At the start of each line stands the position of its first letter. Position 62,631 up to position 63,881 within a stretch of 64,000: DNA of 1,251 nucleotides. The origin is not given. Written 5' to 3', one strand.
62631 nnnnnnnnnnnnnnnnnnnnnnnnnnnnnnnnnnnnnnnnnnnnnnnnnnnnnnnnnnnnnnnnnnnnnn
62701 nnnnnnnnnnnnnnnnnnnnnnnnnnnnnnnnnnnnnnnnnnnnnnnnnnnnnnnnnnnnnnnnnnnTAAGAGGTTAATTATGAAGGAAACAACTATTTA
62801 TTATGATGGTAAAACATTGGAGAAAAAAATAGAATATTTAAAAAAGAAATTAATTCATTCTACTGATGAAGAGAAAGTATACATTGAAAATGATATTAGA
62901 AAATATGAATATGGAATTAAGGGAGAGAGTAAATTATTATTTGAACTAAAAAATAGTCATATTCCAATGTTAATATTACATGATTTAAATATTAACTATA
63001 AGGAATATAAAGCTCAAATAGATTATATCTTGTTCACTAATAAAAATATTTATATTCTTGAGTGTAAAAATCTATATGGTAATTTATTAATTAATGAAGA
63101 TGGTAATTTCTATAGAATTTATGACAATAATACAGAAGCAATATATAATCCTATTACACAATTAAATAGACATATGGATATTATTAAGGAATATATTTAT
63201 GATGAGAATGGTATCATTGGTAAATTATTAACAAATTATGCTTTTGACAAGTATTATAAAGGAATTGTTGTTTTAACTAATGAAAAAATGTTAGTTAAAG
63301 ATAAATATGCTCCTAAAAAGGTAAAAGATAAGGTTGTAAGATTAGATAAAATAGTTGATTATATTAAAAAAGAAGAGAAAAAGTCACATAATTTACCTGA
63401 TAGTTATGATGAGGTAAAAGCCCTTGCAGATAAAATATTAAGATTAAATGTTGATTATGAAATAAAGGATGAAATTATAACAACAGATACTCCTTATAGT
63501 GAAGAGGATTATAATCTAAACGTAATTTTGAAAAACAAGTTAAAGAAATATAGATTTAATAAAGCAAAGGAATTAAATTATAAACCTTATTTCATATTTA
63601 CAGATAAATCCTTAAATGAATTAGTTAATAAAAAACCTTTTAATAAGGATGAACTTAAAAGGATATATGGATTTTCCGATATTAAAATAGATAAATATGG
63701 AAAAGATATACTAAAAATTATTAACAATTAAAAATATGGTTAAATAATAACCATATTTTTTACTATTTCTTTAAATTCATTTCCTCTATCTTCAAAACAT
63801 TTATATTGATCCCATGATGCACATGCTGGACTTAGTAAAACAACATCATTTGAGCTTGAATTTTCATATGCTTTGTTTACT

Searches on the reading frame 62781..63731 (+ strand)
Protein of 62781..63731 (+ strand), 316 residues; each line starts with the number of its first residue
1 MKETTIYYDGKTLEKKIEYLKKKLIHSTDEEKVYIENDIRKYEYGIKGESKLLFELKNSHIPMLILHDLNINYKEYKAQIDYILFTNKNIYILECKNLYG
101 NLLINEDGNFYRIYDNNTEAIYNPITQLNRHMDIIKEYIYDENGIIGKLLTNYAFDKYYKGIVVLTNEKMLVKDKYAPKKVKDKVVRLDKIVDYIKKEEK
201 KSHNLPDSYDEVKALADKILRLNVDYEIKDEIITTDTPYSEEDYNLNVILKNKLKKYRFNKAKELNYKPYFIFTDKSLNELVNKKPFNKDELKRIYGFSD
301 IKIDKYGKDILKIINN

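Call 48: find_encoding_contigs(protein=window:62781-63731:+, flank=10000, max_places=1)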
Protein window:62781-63731:+ (316 aa): 23 contigs read that carry it; 1 place shown.
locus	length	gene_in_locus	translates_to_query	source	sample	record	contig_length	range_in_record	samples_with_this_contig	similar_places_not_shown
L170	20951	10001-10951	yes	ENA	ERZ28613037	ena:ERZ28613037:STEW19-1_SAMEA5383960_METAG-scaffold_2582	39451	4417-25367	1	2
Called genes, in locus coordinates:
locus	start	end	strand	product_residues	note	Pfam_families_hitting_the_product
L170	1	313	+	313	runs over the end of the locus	PF04536:TPM_phosphatase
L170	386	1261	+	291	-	PF10672:Methyltrans_SAM, PF03602:Cons_hypoth95 (weak), PF09445:Methyltransf_15 (weak)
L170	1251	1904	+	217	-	PF00849:PseudoU_synth_2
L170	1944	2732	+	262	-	PF00398:RrnaAD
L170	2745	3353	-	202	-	PF00440:TetR_N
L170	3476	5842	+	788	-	PF00005:ABC_tran, PF02463:SMC_N (weak), PF00004:AAA (faint), PF13401:AAA_22 (faint), PF13304:AAA_21 (weak), PF12848:ABC_tran_Xtn, PF00005:ABC_tran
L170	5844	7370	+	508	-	-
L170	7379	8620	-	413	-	PF00375:SDF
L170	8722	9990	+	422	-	PF08238:Sel1 (faint)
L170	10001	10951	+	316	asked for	PF08378:NERD, PF00570:HRDC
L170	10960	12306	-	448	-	PF21799:MurD-like_N (weak), PF08245:Mur_ligase_M, PF02875:Mur_ligase_C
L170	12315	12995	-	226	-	PF06541:ABC_trans_CmpB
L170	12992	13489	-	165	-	PF01966:HD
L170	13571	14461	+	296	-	PF04015:DUF362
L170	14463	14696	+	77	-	PF07866:DUF1653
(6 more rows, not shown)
